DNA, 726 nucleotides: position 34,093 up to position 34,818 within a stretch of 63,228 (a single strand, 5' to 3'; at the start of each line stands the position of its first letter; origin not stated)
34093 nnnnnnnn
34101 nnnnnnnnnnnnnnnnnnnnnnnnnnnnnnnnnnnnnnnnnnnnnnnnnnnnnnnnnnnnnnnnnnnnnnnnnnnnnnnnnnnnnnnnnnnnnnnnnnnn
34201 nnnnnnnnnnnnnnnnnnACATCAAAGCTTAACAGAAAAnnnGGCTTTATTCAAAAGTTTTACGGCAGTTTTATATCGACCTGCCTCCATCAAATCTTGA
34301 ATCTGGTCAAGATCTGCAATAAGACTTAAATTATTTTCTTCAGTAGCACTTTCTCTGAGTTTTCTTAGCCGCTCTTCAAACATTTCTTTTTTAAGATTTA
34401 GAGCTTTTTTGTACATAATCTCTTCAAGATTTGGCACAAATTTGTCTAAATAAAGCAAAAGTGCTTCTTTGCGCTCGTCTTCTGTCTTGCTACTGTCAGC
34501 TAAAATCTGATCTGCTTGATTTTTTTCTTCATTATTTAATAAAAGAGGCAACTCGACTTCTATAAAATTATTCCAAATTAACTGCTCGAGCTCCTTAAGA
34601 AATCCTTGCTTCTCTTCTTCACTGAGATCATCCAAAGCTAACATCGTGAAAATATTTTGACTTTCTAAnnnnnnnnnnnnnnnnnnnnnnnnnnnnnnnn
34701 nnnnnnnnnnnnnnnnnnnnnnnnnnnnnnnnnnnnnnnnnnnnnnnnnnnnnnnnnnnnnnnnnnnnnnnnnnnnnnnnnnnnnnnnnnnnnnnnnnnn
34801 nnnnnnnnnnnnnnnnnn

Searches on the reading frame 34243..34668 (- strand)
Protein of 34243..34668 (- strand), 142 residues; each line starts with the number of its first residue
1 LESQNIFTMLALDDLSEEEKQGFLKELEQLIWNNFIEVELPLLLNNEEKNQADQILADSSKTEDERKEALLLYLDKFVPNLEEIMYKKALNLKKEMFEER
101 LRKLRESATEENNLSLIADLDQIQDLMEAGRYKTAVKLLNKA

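Call 68: find_related_loci(query=A8, collection=genome_contigs, flank=3500)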
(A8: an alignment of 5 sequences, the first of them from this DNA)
Query A8 (142 aa) in genome_contigs; peptide patterns used: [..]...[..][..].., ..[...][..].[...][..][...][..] (x = any residue, [..] = any of these).
241 stretches matched a pattern; 80 encode a relative of the query (tblastn E <= 1e-3); 80 distinct loci.
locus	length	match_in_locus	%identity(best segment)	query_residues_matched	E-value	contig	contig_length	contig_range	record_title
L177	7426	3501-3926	87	1-142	2e-80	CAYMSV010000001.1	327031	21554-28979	MAG TPA_asm: uncultured Pseudomonadales bacterium isolate SRP241326_co1_55 genome assembly, contig: NODE_18_length_32703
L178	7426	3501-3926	87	1-142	7e-80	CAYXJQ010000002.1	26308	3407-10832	MAG TPA_asm: uncultured Pseudomonadales bacterium isolate SRP067234_co1_163 genome assembly, contig: k99_323871, whole g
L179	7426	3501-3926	80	1-142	2e-70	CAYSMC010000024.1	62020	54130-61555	MAG TPA_asm: uncultured Pseudomonadales bacterium isolate SRP067234_co1_86 genome assembly, contig: k99_838317, whole ge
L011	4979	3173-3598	73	1-142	1e-67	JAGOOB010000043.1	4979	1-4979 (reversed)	Candidatus Woesebacteria bacterium isolate Go_SlDig_bin_357 Go_SlDig_57612_length_4979_cov_7.969291, whole genome shotgu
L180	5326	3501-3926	76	1-142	4e-67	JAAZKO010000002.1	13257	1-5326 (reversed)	MAG: Candidatus Paceibacterota bacterium isolate AS22ysBPME_311 8418_AS22, whole genome shotgun sequence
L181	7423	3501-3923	74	1-141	9e-65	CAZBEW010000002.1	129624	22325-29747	MAG TPA_asm: uncultured Pseudomonadales bacterium isolate SRP294416_co3_632 genome assembly, contig: NODE_52_length_1296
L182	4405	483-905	72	1-141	4e-63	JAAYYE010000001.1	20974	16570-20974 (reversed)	MAG: Candidatus Paceibacterota bacterium isolate AS06rmzACSIP_209 5724_AS06, whole genome shotgun sequence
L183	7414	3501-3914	44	1-140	2e-33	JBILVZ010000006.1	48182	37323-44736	MAG: Methylococcaceae bacterium isolate ME2018-08-25_3300042355_group8_bin66 Rohwer_bin1527_scaffold_61_c1, whole genome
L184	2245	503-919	45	1-141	1e-32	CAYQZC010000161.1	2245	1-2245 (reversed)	MAG TPA_asm: uncultured Pseudomonadales bacterium isolate SRP292972_co1_124 genome assembly, contig: NODE_20200_length_2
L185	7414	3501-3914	43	1-140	2e-32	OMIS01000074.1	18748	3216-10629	bacterium isolate AM_0466 genome assembly, contig: AM_0466_74, whole genome shotgun sequence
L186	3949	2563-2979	44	1-141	2e-32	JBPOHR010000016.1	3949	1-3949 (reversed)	MAG: Patescibacteria group bacterium isolate MAG_204 c_000000376224, whole genome shotgun sequence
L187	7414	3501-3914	41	1-140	9e-31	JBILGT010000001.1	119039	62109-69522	MAG: Limisphaerales bacterium isolate ME2016-09-28_3300042471_group7_bin68 Rohwer_bin1526_scaffold_31_c1, whole genome s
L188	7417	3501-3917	41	1-141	1e-29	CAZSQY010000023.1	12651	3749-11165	MAG TPA_asm: uncultured Pseudomonadales bacterium isolate SRP319275_co2_305 genome assembly, contig: NODE_4587_length_12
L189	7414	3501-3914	40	1-140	1e-28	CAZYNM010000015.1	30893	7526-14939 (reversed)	MAG TPA_asm: uncultured Pseudomonadales bacterium isolate SRP292972_co1_113 genome assembly, contig: NODE_730_length_308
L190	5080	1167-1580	40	1-140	2e-28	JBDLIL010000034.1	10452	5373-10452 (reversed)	MAG: Patescibacteria group bacterium isolate MAG029 MAG029_34, whole genome shotgun sequence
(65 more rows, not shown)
